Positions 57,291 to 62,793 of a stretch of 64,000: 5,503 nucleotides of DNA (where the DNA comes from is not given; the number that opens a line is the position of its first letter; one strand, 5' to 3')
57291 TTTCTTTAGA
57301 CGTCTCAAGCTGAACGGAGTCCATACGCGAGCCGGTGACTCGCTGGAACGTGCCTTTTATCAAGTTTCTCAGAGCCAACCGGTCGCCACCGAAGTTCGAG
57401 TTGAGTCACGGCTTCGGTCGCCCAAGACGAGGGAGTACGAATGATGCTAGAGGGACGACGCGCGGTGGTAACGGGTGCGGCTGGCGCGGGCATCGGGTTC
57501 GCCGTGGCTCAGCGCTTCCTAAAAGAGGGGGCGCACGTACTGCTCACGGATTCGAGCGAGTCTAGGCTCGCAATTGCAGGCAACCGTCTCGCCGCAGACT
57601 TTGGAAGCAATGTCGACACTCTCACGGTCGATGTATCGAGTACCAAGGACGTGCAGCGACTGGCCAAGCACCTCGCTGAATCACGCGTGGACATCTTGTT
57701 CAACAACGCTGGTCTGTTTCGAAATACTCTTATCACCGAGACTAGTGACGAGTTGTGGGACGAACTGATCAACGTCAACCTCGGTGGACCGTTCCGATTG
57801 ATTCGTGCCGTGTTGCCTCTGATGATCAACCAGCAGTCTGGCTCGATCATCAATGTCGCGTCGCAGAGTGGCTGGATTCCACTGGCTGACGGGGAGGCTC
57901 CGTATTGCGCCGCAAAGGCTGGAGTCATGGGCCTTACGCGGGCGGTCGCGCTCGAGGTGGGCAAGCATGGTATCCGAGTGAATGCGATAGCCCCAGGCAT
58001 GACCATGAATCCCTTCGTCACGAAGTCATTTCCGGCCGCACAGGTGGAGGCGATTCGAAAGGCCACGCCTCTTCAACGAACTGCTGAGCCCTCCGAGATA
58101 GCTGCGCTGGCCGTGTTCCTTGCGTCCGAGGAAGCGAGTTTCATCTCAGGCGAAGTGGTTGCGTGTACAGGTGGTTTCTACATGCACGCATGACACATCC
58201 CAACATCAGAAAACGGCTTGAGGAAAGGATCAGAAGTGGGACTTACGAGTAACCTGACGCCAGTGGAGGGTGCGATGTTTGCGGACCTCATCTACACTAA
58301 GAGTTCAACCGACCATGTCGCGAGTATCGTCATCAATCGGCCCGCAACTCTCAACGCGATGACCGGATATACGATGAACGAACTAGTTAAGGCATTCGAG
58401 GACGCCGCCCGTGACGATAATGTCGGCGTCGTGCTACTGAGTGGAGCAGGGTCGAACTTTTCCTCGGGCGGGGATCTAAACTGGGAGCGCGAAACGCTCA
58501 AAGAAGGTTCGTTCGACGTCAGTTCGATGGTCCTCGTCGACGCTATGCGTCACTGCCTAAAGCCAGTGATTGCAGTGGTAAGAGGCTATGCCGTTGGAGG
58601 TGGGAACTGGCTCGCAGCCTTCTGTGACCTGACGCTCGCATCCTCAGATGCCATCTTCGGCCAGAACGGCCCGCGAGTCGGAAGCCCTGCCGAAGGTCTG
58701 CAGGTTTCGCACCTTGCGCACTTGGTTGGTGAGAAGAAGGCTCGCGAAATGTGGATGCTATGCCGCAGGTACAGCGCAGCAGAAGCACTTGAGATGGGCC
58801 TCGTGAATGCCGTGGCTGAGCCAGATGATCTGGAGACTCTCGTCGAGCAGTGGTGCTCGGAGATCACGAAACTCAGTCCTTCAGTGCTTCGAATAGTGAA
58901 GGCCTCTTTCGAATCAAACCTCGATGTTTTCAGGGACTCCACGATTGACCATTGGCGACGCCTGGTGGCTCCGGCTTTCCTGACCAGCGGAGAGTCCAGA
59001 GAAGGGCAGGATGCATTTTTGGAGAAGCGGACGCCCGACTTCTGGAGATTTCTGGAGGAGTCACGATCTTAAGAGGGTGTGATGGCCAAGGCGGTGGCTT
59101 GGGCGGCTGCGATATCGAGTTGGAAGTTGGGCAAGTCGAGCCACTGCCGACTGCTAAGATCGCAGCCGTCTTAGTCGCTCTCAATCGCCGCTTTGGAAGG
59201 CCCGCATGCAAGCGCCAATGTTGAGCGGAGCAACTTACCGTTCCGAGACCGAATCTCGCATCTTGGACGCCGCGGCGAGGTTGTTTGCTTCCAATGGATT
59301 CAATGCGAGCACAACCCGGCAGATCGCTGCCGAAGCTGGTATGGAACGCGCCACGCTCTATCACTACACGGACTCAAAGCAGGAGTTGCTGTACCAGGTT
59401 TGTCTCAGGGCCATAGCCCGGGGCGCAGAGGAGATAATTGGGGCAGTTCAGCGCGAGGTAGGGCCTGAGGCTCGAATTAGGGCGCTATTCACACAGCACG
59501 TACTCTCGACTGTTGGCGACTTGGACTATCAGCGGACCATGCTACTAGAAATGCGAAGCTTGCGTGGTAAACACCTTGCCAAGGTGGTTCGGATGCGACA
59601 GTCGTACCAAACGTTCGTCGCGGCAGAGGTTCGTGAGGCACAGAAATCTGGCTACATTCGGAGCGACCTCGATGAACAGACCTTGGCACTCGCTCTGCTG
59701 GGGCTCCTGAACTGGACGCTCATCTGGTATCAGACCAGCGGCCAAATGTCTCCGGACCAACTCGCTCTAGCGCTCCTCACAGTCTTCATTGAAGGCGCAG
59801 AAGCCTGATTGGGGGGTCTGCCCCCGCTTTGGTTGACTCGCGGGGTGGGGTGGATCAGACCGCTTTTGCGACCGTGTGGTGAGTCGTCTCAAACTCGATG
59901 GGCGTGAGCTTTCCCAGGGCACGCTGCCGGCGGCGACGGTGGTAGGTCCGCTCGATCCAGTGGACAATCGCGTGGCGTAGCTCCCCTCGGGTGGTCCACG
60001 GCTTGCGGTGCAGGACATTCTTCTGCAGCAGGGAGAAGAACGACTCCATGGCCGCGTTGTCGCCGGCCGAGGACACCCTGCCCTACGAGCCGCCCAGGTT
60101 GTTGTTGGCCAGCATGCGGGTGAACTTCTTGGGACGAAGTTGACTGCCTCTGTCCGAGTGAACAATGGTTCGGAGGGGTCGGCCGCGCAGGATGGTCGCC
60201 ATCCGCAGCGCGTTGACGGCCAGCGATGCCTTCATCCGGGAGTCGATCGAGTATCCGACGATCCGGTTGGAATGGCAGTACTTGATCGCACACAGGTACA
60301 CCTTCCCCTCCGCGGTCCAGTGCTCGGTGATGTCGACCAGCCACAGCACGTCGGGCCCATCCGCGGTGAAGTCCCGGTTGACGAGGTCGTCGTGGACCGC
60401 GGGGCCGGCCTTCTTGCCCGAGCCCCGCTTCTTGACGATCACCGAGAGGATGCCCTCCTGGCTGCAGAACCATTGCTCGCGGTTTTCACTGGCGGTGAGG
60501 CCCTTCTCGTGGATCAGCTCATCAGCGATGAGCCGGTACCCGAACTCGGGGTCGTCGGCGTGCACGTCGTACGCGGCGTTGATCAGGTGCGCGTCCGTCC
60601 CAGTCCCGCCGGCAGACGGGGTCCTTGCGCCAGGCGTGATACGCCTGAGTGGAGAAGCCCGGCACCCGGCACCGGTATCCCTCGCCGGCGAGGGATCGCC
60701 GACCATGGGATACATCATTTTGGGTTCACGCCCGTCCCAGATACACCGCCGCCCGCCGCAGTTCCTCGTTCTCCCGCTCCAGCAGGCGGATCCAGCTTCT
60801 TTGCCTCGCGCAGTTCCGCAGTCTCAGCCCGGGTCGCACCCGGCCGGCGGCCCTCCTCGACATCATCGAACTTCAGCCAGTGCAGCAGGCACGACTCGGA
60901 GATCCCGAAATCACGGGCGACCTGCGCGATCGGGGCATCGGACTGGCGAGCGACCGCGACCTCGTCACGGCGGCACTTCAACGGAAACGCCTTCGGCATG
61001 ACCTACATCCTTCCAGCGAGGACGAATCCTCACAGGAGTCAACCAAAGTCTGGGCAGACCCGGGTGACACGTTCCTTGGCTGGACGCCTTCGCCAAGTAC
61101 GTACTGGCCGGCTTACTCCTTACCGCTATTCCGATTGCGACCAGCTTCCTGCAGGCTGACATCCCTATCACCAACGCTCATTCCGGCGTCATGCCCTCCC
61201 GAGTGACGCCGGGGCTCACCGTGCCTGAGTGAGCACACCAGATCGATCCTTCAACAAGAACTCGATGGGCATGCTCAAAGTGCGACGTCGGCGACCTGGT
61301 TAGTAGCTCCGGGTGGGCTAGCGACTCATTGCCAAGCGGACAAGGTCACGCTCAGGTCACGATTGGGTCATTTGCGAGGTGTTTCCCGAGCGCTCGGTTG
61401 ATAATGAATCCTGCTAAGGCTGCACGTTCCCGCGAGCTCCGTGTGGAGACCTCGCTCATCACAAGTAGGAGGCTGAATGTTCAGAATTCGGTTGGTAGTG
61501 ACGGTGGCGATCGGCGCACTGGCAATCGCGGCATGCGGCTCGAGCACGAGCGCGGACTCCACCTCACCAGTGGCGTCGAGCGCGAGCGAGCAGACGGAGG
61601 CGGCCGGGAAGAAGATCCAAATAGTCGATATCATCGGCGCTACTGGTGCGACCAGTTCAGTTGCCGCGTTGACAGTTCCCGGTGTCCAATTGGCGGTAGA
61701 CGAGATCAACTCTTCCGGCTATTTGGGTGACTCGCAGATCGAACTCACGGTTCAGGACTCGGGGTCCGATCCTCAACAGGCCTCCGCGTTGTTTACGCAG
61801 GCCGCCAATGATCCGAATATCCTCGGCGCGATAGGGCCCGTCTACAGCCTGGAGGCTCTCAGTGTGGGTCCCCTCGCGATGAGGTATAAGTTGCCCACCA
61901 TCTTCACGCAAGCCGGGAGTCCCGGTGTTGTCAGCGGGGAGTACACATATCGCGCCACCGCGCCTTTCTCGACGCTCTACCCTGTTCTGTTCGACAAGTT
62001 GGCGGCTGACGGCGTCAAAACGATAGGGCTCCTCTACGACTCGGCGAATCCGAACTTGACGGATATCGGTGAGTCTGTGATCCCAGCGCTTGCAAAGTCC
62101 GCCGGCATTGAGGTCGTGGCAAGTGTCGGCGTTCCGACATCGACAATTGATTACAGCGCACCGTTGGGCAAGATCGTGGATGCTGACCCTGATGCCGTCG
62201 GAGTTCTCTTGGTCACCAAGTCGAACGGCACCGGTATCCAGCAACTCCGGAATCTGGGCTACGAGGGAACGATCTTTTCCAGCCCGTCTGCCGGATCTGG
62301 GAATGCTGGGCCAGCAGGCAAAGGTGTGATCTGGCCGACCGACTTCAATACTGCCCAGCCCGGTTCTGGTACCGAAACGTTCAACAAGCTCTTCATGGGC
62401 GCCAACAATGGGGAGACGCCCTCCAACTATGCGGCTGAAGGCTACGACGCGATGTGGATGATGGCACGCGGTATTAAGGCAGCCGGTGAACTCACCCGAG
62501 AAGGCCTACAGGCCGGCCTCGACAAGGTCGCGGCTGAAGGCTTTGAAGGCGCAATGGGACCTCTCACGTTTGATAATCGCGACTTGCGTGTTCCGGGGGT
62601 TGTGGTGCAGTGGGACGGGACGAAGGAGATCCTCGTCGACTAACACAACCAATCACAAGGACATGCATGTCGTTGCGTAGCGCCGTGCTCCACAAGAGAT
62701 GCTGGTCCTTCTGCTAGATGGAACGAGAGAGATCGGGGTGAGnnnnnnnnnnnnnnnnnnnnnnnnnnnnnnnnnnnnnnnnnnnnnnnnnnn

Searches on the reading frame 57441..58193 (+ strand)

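Call 86: search_protein_families(library=pfam, proteins=[window:57441-58193:+], max_evalue=0.0001)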
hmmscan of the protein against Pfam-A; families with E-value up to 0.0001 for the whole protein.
window:57441-58193:+ (250 aa): 3 families
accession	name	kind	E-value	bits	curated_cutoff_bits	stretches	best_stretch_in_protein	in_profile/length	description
PF13561.12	adh_short_C2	-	4.1e-60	203.7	27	1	12-246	1-235/236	Enoyl-(Acyl carrier protein) reductase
PF00106.31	adh_short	-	9.2e-52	175.8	26.6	1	8-195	3-189/195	short chain dehydrogenase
PF08659.16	KR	-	2.4e-10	41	22.6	1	9-165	4-159/180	KR domain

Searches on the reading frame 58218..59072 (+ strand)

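Call 86: search_protein_families(library=pfam, proteins=[window:58218-59072:+], max_evalue=0.0001)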
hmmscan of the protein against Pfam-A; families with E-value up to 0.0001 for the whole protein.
window:58218-59072:+ (284 aa): 2 families
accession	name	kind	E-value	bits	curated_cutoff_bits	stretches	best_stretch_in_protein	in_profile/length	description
PF00378.25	ECH_1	-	2.1e-54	184.9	27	1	32-275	4-248/251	Enoyl-CoA hydratase/isomerase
PF16113.10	ECH_2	-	8.2e-19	68.7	27.2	1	35-229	2-201/335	Enoyl-CoA hydratase/isomerase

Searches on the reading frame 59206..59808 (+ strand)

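Call 86: search_protein_families(library=pfam, proteins=[window:59206-59808:+], max_evalue=0.0001)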
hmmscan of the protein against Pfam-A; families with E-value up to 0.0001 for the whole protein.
window:59206-59808:+ (200 aa): 3 families
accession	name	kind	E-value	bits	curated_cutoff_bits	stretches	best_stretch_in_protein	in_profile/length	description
PF17932.6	TetR_C_24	-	1.4e-22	80.6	26.4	1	86-197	3-113/114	Tetracyclin repressor-like, C-terminal domain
PF00440.29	TetR_N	-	3.8e-16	59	24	1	19-62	1-44/47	Bacterial regulatory proteins, tetR family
PF16925.10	TetR_C_13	-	8.6e-06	26.5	27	1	113-185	31-103/109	Tetracyclin repressor-like, C-terminal domain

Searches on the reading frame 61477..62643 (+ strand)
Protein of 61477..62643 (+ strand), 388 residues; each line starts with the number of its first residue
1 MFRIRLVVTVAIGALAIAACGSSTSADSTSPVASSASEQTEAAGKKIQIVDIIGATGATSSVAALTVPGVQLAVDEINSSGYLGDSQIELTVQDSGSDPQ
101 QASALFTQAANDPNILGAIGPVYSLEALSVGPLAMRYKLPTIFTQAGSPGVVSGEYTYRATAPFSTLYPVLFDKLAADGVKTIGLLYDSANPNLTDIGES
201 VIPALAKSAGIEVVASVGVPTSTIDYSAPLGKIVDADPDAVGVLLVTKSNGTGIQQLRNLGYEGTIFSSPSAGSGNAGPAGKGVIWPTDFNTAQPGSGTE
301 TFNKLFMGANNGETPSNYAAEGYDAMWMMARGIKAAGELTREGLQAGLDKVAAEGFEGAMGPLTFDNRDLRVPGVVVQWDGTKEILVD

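Call 86: search_protein_families(library=pfam, proteins=[window:61477-62643:+], max_evalue=0.0001)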
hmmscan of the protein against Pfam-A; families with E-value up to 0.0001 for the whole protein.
window:61477-62643:+ (388 aa): 3 families
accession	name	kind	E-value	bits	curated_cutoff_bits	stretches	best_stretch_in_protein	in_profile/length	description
PF13458.12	Peripla_BP_6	-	3.3e-45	155.7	31.7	1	49-380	4-339/343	Periplasmic binding protein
PF01094.35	ANF_receptor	-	5.1e-19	69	25.4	1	69-372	5-341/353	Receptor family ligand binding region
PF13433.12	Peripla_BP_5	-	6.1e-05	22.7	27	0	55-241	9-192/363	Periplasmic binding protein domain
